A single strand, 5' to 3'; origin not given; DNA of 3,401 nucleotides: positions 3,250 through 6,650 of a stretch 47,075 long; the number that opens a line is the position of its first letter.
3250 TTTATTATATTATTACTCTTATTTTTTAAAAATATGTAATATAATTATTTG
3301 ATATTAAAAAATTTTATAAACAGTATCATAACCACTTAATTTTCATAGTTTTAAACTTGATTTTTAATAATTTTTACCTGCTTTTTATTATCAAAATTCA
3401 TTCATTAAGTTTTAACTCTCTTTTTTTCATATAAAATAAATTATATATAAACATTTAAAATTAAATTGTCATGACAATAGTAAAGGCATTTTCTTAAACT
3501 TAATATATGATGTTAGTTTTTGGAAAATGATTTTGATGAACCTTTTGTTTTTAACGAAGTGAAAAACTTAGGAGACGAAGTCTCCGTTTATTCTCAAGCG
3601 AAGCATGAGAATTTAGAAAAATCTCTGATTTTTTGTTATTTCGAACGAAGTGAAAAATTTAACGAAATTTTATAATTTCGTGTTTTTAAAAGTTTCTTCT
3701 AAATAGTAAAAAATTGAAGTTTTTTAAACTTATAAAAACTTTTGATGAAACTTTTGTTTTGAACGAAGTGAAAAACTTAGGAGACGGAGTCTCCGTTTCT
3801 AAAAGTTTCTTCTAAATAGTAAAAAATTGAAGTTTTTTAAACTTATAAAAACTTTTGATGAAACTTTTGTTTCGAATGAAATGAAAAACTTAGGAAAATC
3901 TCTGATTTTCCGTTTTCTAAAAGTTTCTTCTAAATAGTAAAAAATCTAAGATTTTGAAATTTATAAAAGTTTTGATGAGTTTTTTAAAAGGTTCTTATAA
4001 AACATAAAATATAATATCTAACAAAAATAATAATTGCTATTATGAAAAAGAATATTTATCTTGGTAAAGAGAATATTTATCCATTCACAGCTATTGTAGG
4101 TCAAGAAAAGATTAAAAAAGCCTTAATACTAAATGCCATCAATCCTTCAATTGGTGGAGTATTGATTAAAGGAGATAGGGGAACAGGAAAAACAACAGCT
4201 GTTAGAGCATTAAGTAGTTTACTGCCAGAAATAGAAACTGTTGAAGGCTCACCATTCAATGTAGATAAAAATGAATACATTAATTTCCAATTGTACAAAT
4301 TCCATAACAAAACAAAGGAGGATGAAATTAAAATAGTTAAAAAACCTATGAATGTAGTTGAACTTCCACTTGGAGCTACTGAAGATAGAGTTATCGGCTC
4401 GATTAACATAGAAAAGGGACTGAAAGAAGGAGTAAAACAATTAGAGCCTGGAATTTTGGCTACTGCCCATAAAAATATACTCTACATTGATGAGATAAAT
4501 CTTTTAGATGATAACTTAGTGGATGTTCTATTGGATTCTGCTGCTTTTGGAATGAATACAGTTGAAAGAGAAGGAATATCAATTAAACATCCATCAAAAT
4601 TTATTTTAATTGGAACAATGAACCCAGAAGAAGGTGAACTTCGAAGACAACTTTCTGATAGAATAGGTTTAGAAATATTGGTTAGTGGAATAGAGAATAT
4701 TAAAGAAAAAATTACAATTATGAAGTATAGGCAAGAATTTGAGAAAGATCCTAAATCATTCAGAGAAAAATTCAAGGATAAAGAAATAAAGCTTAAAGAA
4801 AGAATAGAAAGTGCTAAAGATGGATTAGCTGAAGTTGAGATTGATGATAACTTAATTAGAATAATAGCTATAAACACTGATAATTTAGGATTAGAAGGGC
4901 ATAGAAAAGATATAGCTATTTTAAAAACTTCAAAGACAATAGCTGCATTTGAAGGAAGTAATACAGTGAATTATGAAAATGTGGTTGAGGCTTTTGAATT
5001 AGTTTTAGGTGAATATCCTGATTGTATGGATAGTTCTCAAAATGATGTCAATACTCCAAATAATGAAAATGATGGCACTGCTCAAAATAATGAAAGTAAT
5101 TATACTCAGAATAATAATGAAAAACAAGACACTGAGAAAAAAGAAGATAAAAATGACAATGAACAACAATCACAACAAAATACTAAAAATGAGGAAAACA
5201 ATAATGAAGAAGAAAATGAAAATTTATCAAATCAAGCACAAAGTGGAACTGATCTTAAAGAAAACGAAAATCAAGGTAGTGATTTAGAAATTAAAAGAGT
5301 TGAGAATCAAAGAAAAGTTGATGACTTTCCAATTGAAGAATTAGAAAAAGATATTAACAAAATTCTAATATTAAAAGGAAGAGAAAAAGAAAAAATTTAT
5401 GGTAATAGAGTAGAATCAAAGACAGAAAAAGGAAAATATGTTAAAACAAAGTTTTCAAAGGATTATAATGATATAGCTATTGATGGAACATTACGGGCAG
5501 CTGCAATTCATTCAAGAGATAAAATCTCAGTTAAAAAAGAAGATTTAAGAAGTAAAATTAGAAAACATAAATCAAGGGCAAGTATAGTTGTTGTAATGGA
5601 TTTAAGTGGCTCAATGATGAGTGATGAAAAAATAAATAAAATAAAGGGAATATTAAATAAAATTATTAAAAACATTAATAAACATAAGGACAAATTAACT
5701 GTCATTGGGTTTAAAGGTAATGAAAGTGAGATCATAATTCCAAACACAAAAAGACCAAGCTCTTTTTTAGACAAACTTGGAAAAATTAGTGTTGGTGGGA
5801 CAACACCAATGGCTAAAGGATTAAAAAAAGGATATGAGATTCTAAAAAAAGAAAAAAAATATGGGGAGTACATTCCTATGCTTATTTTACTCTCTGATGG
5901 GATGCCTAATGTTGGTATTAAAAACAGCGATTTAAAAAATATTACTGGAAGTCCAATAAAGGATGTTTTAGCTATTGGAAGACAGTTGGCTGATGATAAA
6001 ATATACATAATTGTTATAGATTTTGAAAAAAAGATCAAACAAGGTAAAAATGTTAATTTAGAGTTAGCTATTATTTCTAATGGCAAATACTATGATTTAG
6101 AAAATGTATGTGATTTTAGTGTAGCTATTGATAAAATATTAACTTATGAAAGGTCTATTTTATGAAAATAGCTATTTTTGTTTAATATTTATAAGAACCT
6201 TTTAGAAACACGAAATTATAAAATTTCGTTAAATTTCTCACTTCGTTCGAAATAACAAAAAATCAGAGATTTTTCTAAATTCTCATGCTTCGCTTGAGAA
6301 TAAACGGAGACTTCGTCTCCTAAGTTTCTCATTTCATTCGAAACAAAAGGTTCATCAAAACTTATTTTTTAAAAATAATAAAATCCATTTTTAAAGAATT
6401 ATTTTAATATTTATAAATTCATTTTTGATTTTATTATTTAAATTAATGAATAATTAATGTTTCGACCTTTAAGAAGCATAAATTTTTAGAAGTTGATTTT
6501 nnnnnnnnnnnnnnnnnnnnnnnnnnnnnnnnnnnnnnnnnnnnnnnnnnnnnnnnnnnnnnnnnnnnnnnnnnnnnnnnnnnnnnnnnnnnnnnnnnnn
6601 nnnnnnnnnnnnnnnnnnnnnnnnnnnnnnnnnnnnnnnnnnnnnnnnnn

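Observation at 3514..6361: ChlI/ChlD-like chelatase gene bracketed by near-identical inverted element copies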

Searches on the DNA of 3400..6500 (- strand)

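Call 70: search_rna_families(source=window, start=3400, end=6500, threshold=evalue, max_evalue=1)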
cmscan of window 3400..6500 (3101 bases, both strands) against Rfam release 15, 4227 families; matches with E-value up to 1: 1.
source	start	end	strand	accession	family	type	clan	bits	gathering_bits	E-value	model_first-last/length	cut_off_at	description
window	4813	4870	+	RF00279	SNORD45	Gene; snRNA; snoRNA; CD-box;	-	21.6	42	0.68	1-72/72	no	Small nucleolar RNA SNORD45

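Call 71: search_dna_similar(query=window:6181-6416:-, collection=plasmids, mode=distant, max_evalue=0.001, max_rows=10)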
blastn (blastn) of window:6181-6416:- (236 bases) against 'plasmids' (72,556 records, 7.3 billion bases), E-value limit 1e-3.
Records with a match: 1; places in all: 1; records where one place covers at least 80% of the query: 0.
Best place of each record, by identity: 80-90% 1.
By first word of the organism name: Priestia 1.
By predicted mobility (MOB-suite, as given by PLSDB): mobilizable 1.
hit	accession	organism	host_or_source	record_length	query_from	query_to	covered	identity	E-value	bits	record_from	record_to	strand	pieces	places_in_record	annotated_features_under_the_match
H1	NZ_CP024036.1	Priestia aryabhattai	single cell,enriched culture of compost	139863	191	236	19%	87.2%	3e-5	55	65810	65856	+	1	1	none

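Call 72: search_dna_similar(query=window:6181-6416:-, collection=phages, mode=distant, max_evalue=0.001, max_rows=10)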
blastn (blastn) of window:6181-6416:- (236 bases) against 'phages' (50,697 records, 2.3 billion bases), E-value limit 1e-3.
No match.
